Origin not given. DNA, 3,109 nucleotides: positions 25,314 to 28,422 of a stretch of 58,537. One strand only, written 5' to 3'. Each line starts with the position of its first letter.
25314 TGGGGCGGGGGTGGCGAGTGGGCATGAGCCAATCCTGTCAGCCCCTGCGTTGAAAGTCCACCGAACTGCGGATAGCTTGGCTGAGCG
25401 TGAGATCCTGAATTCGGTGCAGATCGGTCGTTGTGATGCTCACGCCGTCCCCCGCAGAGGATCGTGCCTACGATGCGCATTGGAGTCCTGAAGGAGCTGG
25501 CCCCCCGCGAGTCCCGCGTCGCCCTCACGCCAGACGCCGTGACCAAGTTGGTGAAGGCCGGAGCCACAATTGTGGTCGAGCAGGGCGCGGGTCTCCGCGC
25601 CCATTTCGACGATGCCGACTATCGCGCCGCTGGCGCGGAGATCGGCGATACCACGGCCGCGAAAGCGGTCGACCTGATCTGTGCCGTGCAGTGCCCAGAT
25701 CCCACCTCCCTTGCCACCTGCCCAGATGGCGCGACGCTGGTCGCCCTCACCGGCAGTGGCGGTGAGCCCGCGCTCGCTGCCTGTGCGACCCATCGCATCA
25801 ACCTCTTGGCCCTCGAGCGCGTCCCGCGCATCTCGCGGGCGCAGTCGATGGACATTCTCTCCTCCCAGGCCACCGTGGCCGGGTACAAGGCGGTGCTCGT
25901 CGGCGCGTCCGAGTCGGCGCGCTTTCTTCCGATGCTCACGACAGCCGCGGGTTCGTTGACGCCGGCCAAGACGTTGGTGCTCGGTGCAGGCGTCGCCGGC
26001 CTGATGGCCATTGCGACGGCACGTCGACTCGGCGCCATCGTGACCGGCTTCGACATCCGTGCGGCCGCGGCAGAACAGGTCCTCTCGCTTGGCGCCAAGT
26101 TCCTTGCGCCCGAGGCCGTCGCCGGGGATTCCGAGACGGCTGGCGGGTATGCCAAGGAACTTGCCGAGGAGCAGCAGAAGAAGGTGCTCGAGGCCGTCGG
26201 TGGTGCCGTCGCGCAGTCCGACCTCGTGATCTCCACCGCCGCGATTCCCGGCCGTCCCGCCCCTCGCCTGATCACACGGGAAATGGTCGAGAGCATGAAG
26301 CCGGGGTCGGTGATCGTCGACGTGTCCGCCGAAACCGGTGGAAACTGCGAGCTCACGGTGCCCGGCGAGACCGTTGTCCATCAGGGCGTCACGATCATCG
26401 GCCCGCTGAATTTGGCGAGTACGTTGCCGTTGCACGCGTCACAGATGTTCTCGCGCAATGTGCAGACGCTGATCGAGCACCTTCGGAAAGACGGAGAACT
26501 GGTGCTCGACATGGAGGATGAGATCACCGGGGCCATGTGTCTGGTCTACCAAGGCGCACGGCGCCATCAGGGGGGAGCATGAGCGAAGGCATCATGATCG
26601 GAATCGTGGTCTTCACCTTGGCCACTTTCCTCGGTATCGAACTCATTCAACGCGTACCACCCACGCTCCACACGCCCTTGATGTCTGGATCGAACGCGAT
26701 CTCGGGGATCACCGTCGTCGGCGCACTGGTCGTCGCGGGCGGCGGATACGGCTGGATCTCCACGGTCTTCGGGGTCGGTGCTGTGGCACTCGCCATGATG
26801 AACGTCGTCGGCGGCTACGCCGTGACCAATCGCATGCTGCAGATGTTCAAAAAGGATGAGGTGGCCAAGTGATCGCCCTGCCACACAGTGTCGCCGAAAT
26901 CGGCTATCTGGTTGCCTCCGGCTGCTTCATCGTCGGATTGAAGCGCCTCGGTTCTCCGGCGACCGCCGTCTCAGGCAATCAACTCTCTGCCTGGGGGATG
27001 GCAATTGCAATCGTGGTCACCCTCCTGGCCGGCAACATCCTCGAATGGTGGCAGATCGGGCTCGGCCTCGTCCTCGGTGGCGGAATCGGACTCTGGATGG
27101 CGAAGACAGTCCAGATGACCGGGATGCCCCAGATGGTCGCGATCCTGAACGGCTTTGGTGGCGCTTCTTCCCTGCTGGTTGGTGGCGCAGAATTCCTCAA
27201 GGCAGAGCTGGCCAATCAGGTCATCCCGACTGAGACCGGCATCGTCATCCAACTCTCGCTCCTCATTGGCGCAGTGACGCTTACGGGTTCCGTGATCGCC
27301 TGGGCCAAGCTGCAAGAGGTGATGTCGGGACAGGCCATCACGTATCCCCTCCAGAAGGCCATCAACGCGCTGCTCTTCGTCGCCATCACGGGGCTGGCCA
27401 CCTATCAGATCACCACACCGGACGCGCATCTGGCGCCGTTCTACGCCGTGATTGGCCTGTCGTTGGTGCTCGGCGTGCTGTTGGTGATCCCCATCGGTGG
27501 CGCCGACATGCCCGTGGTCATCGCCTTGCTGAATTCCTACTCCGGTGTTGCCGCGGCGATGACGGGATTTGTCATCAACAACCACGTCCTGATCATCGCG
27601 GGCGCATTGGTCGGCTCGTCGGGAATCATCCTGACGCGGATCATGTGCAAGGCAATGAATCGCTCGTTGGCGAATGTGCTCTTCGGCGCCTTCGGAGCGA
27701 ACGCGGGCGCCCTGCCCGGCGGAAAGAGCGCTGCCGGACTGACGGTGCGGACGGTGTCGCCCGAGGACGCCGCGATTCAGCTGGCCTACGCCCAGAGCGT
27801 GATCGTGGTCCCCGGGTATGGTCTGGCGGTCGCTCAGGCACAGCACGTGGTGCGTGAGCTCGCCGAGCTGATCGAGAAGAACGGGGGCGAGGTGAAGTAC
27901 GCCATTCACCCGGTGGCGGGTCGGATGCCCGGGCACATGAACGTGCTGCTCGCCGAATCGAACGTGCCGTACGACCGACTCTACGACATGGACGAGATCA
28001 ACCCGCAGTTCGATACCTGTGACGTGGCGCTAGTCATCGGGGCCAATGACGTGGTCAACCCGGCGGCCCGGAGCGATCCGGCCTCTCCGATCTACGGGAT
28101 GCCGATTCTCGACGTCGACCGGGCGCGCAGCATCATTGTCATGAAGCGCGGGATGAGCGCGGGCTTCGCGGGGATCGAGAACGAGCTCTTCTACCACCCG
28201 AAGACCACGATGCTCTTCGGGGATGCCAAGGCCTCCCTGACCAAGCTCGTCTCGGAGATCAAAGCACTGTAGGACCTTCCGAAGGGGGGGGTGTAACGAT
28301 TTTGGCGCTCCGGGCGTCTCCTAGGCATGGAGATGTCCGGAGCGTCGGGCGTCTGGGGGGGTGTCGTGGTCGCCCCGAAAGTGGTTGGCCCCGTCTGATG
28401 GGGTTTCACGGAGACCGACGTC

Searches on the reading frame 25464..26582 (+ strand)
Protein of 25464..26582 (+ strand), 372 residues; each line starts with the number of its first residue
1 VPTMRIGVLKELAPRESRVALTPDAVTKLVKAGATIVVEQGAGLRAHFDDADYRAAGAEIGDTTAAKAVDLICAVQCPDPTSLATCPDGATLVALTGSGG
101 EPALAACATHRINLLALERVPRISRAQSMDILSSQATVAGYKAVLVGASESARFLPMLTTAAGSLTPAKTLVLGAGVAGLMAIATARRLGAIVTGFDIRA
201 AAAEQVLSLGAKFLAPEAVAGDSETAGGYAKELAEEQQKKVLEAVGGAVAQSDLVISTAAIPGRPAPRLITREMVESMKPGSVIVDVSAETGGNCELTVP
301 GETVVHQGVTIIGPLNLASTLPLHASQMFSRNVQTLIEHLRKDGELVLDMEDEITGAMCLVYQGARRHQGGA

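Call 45: search_protein_families(library=pfam, proteins=[window:25464-26582:+], max_evalue=0.00001)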
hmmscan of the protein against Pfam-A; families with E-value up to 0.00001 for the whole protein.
window:25464-26582:+ (372 aa): 2 families
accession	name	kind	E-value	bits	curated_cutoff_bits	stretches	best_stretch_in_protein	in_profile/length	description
PF01262.27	AlaDh_PNT_C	-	1.1e-60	205.2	23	1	143-368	1-213/214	Alanine dehydrogenase/PNT, C-terminal domain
PF05222.21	AlaDh_PNT_N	-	3e-36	125.1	30.4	1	7-139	1-136/136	Alanine dehydrogenase/PNT, N-terminal domain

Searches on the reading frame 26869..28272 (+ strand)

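Call 45: search_protein_families(library=pfam, proteins=[window:26869-28272:+], max_evalue=0.00001)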
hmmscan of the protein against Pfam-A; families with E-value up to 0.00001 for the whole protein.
window:26869-28272:+ (467 aa): 1 family
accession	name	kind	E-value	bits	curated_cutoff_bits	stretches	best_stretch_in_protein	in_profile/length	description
PF02233.22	PNTB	-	1.8e-186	621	31.7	1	10-462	2-455/456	NAD(P) transhydrogenase beta subunit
